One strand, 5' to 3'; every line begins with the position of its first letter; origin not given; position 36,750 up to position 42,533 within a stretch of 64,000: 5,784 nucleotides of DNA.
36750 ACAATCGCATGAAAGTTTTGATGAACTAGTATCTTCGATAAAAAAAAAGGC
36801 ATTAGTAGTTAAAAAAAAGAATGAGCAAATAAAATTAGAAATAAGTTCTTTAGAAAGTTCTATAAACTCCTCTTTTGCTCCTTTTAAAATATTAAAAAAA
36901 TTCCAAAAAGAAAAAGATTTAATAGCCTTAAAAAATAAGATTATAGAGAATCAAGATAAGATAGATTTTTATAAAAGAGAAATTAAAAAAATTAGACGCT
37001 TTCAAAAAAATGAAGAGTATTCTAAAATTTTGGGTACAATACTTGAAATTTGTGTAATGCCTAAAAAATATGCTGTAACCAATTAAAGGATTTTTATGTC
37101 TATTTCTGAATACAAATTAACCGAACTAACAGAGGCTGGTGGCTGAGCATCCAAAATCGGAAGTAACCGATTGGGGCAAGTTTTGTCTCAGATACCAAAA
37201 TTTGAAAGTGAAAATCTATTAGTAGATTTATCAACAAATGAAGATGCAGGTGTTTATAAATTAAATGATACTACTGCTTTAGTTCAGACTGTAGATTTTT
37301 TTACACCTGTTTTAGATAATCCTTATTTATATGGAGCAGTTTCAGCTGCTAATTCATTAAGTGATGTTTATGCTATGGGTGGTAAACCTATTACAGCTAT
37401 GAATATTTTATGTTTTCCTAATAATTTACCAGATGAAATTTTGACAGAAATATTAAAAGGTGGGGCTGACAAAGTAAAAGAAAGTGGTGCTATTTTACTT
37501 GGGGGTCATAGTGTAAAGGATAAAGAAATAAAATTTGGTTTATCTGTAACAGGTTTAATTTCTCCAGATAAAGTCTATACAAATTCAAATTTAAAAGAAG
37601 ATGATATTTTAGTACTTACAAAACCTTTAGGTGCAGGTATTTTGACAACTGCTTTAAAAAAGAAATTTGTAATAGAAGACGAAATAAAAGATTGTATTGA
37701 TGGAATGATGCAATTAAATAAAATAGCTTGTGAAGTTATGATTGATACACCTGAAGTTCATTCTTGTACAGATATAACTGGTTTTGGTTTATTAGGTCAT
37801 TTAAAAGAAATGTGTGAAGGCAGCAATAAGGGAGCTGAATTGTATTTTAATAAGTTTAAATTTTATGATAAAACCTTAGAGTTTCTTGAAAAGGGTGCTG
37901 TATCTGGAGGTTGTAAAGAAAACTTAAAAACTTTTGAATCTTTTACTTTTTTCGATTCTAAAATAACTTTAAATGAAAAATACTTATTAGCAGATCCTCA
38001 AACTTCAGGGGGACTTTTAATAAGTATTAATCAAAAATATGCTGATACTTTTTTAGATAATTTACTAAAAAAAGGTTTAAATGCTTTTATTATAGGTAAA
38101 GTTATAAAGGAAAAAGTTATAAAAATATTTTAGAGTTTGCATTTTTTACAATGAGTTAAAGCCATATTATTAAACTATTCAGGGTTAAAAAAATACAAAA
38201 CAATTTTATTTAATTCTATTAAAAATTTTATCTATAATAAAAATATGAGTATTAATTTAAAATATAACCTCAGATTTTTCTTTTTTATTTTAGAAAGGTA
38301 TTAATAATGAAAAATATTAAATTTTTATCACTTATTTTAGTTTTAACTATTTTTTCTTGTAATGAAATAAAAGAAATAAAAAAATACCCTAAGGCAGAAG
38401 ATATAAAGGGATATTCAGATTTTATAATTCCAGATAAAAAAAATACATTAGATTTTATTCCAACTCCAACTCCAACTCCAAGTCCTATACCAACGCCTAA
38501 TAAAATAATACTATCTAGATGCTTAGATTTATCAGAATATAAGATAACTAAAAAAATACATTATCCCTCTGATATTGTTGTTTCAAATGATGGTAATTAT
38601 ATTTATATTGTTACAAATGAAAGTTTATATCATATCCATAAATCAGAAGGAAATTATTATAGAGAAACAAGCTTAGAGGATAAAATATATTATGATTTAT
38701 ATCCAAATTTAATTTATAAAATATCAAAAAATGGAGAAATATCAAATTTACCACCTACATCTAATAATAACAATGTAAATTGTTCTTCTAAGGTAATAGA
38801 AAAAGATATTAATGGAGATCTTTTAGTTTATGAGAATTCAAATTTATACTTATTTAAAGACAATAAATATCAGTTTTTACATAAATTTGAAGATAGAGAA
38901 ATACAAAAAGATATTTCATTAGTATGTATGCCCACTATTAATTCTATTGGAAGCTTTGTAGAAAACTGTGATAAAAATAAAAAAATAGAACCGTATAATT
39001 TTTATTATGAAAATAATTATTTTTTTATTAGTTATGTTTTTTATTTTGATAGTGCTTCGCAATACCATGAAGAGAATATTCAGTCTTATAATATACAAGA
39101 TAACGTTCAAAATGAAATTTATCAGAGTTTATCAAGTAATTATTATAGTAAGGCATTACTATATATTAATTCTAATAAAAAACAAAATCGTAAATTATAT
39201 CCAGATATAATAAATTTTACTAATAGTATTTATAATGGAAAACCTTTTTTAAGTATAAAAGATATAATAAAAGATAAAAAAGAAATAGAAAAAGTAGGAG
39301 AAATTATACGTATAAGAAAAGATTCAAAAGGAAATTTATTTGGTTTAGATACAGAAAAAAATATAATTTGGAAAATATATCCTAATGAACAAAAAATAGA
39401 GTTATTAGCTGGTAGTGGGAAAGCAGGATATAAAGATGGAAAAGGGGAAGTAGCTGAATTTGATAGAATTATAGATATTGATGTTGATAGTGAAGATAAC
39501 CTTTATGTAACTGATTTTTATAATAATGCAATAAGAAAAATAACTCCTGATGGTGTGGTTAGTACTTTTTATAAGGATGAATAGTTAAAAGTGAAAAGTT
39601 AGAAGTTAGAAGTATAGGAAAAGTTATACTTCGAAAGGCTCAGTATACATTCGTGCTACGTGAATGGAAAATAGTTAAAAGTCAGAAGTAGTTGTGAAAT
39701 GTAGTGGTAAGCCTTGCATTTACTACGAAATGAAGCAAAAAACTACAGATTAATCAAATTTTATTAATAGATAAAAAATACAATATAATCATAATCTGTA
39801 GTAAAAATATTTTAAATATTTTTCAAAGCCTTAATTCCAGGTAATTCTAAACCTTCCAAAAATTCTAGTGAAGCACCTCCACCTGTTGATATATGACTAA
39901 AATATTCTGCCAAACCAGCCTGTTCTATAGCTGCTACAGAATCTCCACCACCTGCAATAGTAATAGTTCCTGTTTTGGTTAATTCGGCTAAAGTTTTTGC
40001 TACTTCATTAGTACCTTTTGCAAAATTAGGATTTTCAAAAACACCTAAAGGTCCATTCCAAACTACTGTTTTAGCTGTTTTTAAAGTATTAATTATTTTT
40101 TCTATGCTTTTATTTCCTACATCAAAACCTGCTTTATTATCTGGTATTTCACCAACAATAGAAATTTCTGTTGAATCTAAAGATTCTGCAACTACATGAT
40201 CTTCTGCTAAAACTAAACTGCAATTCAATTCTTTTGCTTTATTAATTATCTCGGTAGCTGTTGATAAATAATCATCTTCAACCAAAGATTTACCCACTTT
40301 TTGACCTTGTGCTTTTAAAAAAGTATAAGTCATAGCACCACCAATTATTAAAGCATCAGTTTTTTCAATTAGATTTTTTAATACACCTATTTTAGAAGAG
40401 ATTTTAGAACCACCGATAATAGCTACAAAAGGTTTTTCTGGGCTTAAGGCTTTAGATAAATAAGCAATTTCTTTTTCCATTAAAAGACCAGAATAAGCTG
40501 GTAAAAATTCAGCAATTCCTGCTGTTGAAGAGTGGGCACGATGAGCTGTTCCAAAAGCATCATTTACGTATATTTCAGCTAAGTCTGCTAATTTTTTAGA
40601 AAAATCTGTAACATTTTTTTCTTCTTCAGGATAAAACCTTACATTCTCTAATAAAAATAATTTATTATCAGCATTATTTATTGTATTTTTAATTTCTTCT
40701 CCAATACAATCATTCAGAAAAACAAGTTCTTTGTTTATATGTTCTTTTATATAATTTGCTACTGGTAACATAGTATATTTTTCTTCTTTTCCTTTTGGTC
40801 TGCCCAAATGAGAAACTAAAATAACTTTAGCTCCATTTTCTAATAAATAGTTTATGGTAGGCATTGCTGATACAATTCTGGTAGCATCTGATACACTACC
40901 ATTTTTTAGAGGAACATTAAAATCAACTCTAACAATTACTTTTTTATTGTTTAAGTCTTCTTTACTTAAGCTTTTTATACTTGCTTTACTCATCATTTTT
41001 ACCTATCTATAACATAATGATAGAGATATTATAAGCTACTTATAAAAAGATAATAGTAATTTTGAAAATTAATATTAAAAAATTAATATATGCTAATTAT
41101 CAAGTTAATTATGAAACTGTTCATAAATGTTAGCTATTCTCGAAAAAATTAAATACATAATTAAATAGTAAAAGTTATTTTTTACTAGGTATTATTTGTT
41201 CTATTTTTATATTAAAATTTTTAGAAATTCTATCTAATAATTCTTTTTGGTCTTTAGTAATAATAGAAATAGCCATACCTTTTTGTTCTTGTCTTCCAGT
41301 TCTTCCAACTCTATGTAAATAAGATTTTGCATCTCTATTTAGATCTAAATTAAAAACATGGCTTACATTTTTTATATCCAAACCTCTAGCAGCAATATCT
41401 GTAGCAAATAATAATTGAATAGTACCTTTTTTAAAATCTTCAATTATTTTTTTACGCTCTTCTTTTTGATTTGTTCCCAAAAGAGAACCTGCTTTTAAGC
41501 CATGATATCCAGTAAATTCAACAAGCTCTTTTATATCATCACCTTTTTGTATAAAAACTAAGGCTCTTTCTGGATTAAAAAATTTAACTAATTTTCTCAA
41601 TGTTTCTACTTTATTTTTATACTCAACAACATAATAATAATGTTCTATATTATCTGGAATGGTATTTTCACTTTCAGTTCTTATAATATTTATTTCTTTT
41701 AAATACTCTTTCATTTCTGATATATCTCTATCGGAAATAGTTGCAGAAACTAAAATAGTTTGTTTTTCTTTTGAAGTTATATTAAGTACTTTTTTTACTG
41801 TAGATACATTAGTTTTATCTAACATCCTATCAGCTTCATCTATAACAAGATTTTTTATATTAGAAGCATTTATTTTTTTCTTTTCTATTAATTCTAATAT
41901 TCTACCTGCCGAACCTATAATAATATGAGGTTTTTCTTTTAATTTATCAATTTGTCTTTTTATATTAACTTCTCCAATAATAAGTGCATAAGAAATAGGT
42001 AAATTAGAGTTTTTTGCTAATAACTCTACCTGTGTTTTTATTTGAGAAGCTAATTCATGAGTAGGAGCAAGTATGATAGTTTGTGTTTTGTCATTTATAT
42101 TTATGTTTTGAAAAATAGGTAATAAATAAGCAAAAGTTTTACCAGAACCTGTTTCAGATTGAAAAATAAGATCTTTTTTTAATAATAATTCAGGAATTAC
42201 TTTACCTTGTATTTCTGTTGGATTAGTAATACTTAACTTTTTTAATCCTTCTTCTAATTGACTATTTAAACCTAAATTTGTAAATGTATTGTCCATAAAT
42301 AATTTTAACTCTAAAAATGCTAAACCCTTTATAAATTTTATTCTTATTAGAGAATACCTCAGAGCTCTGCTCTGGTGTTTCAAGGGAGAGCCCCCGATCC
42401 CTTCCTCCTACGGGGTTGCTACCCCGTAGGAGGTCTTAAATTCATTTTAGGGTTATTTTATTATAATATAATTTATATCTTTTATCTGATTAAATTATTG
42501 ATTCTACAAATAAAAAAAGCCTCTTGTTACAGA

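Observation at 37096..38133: selD is a selenoprotein: in-frame TGA plus SECIS-like hairpin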

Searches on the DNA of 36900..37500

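Call 72: search_rna_families(source=window, start=36900, end=37500, threshold=evalue, max_evalue=10)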
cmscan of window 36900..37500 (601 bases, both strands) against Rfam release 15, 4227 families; matches with E-value up to 10: 4.
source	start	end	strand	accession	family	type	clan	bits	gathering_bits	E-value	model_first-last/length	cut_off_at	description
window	37376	37465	+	RF03043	Prevotella-2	Gene; sRNA;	-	18.7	72.1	5.7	1-116/116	no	Prevotella-2 RNA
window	37231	37297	+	RF01169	SNORD112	Gene; snRNA; snoRNA; CD-box;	CL00069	16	58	3.8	1-77/77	no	Small nucleolar RNA SNORD112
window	37394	37468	+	RF01172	sn2343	Gene; snRNA; snoRNA; CD-box;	-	14.7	60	2.5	1-78/78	no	Small nucleolar RNA sn2343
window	37202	37295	-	RF01934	bxd_6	Gene; lncRNA;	-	13.2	50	8.6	1-93/93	no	Bithoraxoid conserved region 6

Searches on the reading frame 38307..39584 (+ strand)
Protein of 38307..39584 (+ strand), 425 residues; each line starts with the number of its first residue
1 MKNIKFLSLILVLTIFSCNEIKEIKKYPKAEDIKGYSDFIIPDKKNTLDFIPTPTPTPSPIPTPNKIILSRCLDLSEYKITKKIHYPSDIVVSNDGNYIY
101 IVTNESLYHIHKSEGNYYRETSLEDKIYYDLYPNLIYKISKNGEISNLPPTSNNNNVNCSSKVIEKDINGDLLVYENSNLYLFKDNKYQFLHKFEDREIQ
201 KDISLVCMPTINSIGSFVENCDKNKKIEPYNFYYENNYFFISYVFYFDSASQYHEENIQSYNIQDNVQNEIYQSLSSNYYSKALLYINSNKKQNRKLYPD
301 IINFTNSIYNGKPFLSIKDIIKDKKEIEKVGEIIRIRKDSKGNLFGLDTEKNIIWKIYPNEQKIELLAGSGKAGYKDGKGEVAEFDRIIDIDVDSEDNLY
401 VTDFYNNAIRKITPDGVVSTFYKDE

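Call 7: search_protein_families(library=ncbifam, proteins=[window:38307-39584:+])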
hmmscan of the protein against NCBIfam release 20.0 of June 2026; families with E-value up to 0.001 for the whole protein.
window:38307-39584:+ (425 aa): 1 family
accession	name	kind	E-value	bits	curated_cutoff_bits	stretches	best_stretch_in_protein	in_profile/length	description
NF035926.1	scyF_NHL_VPEP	equivalog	0.00028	20.1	350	1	342-422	211-283/376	scytonemin biosynthesis PEP-CTERM protein ScyF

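Call 8: search_protein_families(library=pfam, proteins=[window:38307-39584:+])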
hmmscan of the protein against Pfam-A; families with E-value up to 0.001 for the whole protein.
window:38307-39584:+ (425 aa): 1 family
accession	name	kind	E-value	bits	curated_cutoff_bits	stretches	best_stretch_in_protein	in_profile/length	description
PF01436.27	NHL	-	1.6e-05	25.2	20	0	385-411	1-27/28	NHL repeat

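Call 58: search_protein_families(library=pfam, proteins=[window:38307-39584:+], max_evalue=1)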
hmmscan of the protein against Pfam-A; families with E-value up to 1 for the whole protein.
window:38307-39584:+ (425 aa): 3 families
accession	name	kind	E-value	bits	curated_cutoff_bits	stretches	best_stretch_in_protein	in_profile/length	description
PF01436.27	NHL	-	1.6e-05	25.2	20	1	385-411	1-27/28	NHL repeat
PF25021.1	TEN_NHL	-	0.058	12.8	27.1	0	390-420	35-63/357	Teneurin NHL domain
PF24684.1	Vgb_lyase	-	0.27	10.5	50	0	394-421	147-174/290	Virginiamycin B lyase family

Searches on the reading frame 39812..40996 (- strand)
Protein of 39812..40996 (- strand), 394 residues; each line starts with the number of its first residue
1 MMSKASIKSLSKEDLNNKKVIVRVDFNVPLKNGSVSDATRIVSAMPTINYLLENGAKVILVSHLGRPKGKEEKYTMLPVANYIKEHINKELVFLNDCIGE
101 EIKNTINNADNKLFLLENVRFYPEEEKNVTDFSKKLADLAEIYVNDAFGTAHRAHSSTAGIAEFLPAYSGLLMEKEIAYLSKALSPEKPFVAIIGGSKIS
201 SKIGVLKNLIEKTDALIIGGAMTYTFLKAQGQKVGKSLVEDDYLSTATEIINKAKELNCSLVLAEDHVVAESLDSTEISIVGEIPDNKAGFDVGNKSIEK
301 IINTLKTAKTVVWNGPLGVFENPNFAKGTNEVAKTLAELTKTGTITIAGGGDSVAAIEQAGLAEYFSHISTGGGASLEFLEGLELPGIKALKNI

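Call 7: search_protein_families(library=ncbifam, proteins=[window:39812-40996:-])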
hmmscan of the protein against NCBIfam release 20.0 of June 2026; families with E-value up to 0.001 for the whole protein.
window:39812-40996:- (394 aa): 1 family
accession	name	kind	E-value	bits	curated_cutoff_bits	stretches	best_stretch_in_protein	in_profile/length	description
NF010569.0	PRK13962.1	equivalog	4.3e-153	510.9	883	1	8-393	4-393/645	bifunctional phosphoglycerate kinase/triosephosphate isomerase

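Call 8: search_protein_families(library=pfam, proteins=[window:39812-40996:-])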
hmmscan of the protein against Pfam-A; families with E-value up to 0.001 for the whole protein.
window:39812-40996:- (394 aa): 1 family
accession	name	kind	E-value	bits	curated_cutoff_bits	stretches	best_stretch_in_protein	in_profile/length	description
PF00162.24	PGK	-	1.4e-151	505.3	27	1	13-382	4-378/379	Phosphoglycerate kinase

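Call 13: find_encoding_contigs(protein=window:39812-40996:-, flank=10000, max_places=4)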
Protein window:39812-40996:- (394 aa): no gene with exactly this product is on record in the collection.

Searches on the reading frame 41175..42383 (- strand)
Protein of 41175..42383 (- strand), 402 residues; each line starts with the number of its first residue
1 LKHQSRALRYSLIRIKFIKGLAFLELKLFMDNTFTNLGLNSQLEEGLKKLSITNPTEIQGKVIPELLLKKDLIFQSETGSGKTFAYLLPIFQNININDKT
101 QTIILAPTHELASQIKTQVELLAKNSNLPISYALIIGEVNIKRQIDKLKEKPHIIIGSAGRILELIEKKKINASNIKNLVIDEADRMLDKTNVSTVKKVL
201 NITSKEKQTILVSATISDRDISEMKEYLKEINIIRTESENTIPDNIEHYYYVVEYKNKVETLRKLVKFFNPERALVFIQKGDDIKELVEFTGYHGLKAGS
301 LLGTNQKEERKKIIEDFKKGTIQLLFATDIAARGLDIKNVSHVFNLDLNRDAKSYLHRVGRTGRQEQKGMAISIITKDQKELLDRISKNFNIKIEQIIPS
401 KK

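Call 7: search_protein_families(library=ncbifam, proteins=[window:41175-42383:-])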
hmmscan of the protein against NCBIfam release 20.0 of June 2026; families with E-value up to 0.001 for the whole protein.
window:41175-42383:- (402 aa): 40 families (the best 25 are shown)
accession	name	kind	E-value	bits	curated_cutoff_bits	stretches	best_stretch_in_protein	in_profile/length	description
NF053631.1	RNA_helic_CshA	equivalog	4.8e-94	315.7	646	1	34-397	1-363/434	degradosome RNA helicase CshA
NF008744.0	PRK11776.1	equivalog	3.5e-86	289.6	524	1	32-396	4-367/460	ATP-dependent RNA helicase DbpA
NF008394.0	PRK11192.1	equivalog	8.3e-85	285.2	507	1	32-395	3-371/441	ATP-dependent RNA helicase SrmB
NF053711.1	RNA_heli_RhlE1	exception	5.2e-71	239.7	750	1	33-388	2-361/434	RNA helicase RhlE1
NF053710.1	RNA_heli_RhlE2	exception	5.5e-70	236.5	925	1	33-394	2-372/635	RNA helicase RhlE2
NF053636.1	DDHlcsCsdAPsy1082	equivalog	4.1e-69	233.4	890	1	33-394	4-366/512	DEAD/DEAH box helicase CsdA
NF003419.0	PRK04837.1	equivalog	4.1e-68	230.1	588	1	30-386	7-371/424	ATP-dependent RNA helicase RhlB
NF007882.0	PRK10590.1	equivalog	2.8e-67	227.6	743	1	33-397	2-371/456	ATP-dependent RNA helicase RhlE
NF002340.1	PRK01297.1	equivalog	1.1e-64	218.5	564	1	33-393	2-371/372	ATP-dependent RNA helicase RhlB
NF008642.0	PRK11634.1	equivalog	1.9e-64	218.2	989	1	31-396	5-370/628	DEAD/DEAH family ATP-dependent RNA helicase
NF003390.0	PRK04537.1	equivalog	1.5e-52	179.4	732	1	29-399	6-381/572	ATP-dependent RNA helicase RhlB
TIGR04121.1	DEXH_lig_assoc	equivalog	2.5e-16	58.6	850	2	55-228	14-194/804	ligase-associated DNA damage response DEXH box helicase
NF010337.0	PRK13766.1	equivalog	6.9e-16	57.5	610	2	258-380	349-482/781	Hef nuclease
TIGR00643.1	recG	equivalog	1.1e-13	50.7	659.4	2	301-386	488-574/629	ATP-dependent DNA helicase RecG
NF008165.0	PRK10917.1-3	equivalog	1.4e-13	50.3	711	1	73-385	289-600/692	ATP-dependent DNA helicase RecG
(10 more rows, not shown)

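Call 8: search_protein_families(library=pfam, proteins=[window:41175-42383:-])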
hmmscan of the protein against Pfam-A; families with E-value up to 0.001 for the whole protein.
window:41175-42383:- (402 aa): 4 families
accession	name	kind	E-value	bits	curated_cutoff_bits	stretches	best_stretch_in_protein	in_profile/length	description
PF00270.35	DEAD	-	9.8e-42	143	26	1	56-222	1-165/167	DEAD/DEAH box helicase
PF00271.37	Helicase_C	-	1.2e-27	96.8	23.5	1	258-364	2-108/110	Helicase conserved C-terminal domain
PF04851.21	ResIII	-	8e-11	42.6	22.5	1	69-217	23-163/164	Type III restriction enzyme, res subunit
PF00176.29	SNF2-rel_dom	-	6.1e-06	26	24.9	1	70-267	18-214/290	SNF2-related domain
